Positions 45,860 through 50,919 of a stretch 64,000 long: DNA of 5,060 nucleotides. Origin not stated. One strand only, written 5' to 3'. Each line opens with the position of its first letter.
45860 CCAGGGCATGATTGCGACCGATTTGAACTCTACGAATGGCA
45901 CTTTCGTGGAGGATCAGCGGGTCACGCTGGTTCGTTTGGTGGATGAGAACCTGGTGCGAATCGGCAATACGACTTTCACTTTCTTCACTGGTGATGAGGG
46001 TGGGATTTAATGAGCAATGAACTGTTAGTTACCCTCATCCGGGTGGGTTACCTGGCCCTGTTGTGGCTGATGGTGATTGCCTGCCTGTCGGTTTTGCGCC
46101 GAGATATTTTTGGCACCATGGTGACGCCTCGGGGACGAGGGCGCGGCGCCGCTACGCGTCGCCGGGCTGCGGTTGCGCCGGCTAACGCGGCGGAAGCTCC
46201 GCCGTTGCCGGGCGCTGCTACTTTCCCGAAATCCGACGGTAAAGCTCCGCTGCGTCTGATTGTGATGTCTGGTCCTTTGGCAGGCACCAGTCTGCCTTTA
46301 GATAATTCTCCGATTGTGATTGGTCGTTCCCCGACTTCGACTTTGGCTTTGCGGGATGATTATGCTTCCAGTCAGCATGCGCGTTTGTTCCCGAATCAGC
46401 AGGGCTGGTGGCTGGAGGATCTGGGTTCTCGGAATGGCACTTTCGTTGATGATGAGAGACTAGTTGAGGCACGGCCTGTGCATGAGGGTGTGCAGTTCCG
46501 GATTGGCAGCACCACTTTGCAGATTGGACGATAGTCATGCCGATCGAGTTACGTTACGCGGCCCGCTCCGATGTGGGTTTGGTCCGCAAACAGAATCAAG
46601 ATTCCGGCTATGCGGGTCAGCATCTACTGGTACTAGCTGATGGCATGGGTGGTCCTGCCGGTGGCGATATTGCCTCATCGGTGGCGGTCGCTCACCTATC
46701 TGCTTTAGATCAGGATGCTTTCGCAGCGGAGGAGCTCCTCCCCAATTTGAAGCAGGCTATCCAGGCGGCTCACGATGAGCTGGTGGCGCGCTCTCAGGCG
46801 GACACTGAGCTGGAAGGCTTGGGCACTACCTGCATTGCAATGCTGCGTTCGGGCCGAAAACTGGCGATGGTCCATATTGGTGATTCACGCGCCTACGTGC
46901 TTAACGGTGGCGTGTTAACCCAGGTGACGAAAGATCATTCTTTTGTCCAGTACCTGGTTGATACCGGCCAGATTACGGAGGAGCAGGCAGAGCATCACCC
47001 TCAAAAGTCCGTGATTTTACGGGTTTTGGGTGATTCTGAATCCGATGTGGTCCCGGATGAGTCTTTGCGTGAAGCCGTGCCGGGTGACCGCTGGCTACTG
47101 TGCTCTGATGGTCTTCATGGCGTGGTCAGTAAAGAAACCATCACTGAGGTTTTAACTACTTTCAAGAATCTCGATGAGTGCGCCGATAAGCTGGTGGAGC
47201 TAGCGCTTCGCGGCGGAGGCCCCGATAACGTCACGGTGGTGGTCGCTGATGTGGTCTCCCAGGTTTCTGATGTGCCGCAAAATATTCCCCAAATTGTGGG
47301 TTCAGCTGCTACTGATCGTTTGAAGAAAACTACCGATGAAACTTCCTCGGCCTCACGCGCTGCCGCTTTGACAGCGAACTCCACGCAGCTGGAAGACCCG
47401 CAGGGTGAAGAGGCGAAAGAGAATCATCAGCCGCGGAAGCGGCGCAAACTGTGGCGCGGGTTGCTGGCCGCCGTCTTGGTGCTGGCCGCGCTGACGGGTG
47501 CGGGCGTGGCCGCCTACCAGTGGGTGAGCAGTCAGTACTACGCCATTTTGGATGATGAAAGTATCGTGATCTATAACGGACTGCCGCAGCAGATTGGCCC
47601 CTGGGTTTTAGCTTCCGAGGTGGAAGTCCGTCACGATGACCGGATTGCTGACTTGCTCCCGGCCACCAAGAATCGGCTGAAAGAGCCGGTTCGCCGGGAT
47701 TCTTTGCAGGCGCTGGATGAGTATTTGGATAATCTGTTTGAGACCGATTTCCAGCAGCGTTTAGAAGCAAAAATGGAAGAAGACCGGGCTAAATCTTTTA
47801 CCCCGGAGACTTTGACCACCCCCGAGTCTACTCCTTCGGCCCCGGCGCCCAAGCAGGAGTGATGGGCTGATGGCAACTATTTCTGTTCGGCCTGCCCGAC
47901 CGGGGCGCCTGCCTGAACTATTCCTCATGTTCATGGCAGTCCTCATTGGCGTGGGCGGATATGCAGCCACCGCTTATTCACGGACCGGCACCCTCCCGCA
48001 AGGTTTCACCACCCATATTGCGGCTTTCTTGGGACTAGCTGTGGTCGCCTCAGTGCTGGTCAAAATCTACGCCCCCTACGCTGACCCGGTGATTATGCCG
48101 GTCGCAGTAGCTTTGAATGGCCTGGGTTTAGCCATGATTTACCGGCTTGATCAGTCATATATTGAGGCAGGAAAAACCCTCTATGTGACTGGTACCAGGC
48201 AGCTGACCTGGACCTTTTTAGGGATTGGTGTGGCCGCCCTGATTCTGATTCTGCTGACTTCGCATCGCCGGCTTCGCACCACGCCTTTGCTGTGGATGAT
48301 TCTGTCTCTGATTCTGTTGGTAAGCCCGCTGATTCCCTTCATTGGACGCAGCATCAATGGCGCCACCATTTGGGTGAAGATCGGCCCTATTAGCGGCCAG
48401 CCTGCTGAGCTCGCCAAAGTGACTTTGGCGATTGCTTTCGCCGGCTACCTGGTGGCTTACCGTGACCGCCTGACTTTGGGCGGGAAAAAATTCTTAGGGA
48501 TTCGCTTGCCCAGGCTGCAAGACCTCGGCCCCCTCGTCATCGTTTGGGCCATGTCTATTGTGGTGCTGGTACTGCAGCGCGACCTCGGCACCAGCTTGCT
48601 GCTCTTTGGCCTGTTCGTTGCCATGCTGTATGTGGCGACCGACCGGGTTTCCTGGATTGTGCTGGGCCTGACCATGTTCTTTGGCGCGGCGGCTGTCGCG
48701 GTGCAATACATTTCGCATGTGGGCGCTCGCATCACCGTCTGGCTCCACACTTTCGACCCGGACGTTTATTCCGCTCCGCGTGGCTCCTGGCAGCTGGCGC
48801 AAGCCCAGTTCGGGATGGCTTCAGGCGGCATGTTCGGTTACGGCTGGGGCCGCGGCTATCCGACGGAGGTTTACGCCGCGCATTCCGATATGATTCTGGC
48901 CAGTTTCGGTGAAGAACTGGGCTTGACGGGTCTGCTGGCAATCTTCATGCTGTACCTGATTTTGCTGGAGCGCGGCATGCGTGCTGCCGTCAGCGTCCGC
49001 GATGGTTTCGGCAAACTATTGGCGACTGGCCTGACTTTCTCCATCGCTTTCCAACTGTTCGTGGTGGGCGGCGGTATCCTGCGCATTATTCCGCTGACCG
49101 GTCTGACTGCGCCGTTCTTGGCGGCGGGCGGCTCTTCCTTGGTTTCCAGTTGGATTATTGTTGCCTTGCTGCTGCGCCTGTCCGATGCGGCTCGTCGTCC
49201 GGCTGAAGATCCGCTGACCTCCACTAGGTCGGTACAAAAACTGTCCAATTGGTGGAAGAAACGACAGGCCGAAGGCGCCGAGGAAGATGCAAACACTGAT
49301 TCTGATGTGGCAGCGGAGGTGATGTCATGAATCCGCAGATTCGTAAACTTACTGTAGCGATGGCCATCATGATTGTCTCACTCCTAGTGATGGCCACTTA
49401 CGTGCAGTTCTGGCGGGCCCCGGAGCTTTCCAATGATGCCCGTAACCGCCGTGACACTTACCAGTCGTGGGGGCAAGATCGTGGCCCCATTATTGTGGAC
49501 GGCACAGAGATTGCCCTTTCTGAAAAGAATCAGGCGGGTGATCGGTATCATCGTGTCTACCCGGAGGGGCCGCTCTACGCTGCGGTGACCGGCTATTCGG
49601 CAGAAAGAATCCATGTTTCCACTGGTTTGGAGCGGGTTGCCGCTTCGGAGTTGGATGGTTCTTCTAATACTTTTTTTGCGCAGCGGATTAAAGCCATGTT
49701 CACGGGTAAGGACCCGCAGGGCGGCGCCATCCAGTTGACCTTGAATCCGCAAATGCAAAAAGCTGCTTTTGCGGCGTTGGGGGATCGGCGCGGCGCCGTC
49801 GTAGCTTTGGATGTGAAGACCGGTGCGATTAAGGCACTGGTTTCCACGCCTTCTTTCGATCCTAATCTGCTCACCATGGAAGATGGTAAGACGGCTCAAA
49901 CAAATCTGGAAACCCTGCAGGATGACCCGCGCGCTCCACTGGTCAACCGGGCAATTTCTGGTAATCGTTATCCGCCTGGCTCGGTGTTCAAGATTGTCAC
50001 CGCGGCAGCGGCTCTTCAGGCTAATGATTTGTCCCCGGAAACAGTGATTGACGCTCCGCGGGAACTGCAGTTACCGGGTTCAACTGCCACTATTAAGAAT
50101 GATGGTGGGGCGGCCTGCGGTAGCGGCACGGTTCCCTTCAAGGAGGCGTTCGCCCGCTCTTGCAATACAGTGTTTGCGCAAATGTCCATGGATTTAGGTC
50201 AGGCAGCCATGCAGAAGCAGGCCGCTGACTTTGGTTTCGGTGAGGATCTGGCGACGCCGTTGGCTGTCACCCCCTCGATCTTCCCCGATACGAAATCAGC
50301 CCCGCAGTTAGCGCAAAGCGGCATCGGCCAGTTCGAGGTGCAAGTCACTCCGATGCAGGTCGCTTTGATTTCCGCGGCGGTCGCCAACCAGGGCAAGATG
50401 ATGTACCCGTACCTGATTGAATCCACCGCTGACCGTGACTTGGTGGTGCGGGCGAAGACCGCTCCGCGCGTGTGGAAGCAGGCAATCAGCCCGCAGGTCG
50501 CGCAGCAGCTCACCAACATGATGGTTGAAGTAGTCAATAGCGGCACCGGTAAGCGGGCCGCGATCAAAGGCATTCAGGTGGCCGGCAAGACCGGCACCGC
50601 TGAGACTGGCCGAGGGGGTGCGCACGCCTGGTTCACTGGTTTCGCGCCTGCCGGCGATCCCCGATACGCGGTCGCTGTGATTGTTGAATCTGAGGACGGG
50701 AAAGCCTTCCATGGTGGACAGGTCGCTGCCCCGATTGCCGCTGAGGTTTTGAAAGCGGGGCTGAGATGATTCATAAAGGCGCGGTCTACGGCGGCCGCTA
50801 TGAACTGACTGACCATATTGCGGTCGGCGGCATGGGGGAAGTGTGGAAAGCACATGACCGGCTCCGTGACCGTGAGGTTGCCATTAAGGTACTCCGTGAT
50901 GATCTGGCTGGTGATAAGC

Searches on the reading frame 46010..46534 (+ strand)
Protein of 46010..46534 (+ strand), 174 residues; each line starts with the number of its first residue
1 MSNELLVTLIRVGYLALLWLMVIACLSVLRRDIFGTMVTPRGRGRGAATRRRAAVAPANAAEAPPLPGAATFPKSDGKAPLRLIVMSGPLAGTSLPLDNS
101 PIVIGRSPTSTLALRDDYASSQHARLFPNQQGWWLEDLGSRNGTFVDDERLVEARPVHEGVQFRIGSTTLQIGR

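Call 72: search_protein_families(library=pfam, proteins=[window:46010-46534:+], max_evalue=0.0001)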
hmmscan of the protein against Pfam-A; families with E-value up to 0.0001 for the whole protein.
window:46010-46534:+ (174 aa): 2 families
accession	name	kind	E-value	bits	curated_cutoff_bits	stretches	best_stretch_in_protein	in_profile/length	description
PF00498.31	FHA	-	1.7e-16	60.8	20.7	1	102-166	1-67/67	FHA domain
PF16697.10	Yop-YscD_cpl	-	1.3e-14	54.6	33.2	1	85-172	2-90/94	Inner membrane component of T3SS, cytoplasmic domain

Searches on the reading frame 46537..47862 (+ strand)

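Call 72: search_protein_families(library=pfam, proteins=[window:46537-47862:+], max_evalue=0.0001)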
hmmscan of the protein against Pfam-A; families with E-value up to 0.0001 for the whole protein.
window:46537-47862:+ (441 aa): 2 families
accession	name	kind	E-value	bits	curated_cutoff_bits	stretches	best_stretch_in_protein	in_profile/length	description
PF13672.11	PP2C_2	-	1.2e-15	58.1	24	1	19-209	11-191/209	Protein phosphatase 2C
PF00481.26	PP2C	-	5.3e-09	36.5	20.3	1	19-135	25-141/255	Protein phosphatase 2C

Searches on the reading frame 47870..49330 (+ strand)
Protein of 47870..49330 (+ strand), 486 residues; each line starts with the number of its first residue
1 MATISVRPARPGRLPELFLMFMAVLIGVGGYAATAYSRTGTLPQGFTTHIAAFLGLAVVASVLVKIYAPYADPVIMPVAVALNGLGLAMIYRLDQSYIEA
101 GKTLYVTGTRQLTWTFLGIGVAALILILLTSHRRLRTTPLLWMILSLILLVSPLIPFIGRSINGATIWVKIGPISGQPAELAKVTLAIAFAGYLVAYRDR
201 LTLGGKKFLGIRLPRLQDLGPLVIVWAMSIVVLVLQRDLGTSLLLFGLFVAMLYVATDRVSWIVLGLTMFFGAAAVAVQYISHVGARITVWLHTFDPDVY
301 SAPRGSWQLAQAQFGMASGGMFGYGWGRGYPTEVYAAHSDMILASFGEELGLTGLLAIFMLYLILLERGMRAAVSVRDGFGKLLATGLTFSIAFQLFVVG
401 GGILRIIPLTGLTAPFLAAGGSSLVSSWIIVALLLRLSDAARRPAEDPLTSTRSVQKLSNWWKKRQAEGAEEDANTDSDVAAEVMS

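Call 72: search_protein_families(library=pfam, proteins=[window:47870-49330:+], max_evalue=0.0001)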
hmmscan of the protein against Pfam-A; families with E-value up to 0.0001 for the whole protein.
window:47870-49330:+ (486 aa): 1 family
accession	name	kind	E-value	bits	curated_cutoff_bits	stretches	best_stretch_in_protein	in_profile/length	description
PF01098.24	FTSW_RODA_SPOVE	-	9.4e-67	225.9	26.4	1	77-441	5-354/356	Cell cycle protein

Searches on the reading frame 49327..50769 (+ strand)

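Call 72: search_protein_families(library=pfam, proteins=[window:49327-50769:+], max_evalue=0.0001)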
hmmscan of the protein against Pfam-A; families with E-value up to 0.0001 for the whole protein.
window:49327-50769:+ (480 aa): 2 families
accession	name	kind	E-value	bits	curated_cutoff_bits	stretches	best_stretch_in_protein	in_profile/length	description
PF00905.27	Transpeptidase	-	2.9e-68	230.7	22.1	1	156-476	1-299/299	Penicillin binding protein transpeptidase domain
PF21922.1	PBP_dimer_2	-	6.4e-22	78.1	27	1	52-135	1-83/83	Penicillin binding protein A dimerisation domain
